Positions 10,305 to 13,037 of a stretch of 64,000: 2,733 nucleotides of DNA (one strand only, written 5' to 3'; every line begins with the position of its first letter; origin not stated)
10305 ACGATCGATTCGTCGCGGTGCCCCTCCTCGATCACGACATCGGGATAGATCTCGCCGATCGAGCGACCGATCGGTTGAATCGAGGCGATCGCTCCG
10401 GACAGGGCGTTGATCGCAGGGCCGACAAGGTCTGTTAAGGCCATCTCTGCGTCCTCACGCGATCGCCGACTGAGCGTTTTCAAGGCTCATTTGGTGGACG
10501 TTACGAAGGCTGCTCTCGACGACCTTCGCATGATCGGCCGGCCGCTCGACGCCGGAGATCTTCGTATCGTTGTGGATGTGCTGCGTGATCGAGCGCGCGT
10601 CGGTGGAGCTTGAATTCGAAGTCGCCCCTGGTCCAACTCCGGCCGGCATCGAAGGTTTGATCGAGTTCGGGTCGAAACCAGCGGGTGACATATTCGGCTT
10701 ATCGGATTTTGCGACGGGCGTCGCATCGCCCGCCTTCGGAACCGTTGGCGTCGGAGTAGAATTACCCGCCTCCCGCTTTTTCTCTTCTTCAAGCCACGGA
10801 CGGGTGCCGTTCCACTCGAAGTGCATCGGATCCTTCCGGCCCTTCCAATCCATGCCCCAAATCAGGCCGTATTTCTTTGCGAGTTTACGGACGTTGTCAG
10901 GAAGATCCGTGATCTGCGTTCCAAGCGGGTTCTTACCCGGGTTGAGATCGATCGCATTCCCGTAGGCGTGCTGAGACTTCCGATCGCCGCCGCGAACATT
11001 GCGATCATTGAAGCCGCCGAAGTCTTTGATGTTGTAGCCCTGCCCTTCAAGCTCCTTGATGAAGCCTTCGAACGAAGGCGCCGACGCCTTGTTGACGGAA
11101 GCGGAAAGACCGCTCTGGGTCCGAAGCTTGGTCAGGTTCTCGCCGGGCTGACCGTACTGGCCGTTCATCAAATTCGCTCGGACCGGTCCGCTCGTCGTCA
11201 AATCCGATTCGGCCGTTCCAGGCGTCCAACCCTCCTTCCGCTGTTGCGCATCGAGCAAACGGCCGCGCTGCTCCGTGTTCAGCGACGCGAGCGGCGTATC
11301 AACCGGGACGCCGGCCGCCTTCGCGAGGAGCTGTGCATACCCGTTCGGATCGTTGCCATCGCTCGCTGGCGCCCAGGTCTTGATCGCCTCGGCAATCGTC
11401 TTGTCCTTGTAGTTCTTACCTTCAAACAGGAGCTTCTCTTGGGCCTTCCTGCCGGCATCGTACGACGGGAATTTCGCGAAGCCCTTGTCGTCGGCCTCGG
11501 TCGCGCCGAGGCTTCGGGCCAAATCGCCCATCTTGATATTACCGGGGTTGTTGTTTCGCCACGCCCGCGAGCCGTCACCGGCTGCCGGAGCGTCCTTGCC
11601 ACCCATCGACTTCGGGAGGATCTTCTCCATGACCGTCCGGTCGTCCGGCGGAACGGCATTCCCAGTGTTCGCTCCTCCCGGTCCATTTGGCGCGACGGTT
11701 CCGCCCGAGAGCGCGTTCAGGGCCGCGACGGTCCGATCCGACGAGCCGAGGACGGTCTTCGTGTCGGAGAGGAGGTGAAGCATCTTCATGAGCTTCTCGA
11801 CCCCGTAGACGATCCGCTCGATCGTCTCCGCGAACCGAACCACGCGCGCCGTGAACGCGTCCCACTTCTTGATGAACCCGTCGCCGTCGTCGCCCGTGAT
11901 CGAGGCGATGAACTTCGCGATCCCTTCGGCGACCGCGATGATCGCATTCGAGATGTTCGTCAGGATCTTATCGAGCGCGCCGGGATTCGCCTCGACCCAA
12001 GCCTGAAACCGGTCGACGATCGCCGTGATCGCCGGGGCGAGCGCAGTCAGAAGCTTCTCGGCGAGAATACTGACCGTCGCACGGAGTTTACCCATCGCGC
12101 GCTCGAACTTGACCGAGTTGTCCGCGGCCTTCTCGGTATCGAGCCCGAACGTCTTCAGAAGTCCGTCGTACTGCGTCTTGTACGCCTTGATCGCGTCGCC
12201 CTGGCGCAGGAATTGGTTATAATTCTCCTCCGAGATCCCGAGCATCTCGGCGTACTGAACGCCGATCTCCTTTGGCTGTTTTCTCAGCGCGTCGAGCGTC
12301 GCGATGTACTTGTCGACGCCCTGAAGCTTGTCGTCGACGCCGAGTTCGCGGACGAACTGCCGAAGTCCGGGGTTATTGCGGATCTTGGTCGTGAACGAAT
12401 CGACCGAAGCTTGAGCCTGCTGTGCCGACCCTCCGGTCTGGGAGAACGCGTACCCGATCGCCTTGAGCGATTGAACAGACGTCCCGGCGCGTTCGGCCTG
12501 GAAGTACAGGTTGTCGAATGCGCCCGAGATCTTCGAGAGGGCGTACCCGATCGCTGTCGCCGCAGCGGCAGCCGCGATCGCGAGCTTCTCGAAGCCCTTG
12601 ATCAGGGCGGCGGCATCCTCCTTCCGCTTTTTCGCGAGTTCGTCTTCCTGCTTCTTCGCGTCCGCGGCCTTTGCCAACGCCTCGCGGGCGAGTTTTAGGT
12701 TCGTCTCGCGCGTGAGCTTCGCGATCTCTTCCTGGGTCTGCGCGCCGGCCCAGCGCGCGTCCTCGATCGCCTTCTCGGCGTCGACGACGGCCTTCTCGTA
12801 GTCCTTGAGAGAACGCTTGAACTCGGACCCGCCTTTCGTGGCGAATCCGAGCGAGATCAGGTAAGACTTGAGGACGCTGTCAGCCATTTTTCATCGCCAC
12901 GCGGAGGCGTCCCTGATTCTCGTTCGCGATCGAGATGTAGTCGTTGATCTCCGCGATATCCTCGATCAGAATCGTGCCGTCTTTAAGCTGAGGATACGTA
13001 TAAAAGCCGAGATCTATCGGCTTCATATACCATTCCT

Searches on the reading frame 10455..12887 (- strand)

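Call 14: search_protein_families(library=pfam, proteins=[window:10455-12887:-], max_evalue=0.01)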
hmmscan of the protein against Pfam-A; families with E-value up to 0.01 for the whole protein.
window:10455-12887:- (810 aa): 1 family
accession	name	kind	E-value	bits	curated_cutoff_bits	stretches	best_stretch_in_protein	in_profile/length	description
PF13539.11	Peptidase_M15_4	-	2.3e-15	57.3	25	1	633-692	2-70/70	D-alanyl-D-alanine carboxypeptidase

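Call 15: search_protein_families(library=phrogs, proteins=[window:10455-12887:-], max_evalue=0.001)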
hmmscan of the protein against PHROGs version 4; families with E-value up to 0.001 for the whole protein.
window:10455-12887:- (810 aa): 22 families
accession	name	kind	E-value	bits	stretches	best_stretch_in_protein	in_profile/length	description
phrog_2276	-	tail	1.5e-45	157.1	2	74-328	46-324/673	tail length tape measure protein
phrog_30077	-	unknown function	7.9e-21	75.5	1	87-327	36-283/674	-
phrog_12506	-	tail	1.5e-20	74.6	1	1-240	1-186/218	tail length tape measure protein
phrog_873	-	head and packaging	1.2e-18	67.9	1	440-572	355-488/1277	endolysin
phrog_1768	-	lysis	2.9e-16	59.3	1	576-696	910-1042/1577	endolysin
phrog_9570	-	tail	5.7e-14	52.9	1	49-344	25-333/689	tail length tape measure protein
phrog_3824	-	unknown function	9.4e-13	49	1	1-320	1-289/750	-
phrog_8125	-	tail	1e-12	48.9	1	28-330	5-310/578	tail length tape measure protein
phrog_2649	-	lysis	1.3e-11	45.9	1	630-746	70-162/261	endolysin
phrog_2013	-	tail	1.3e-10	41.7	1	64-348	23-316/657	lytic tail protein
phrog_9388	-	unknown function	6.5e-10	39.4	1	97-325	29-265/615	-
phrog_7694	-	unknown function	1.9e-09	37.9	1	75-575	133-635/675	-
phrog_1512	-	lysis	2.7e-07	31.9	1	587-696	35-138/314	endolysin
phrog_167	-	tail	3.6e-07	29.3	1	13-721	278-815/1555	tail length tape measure protein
phrog_17001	-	lysis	2.5e-06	28.3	1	623-657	187-222/265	endolysin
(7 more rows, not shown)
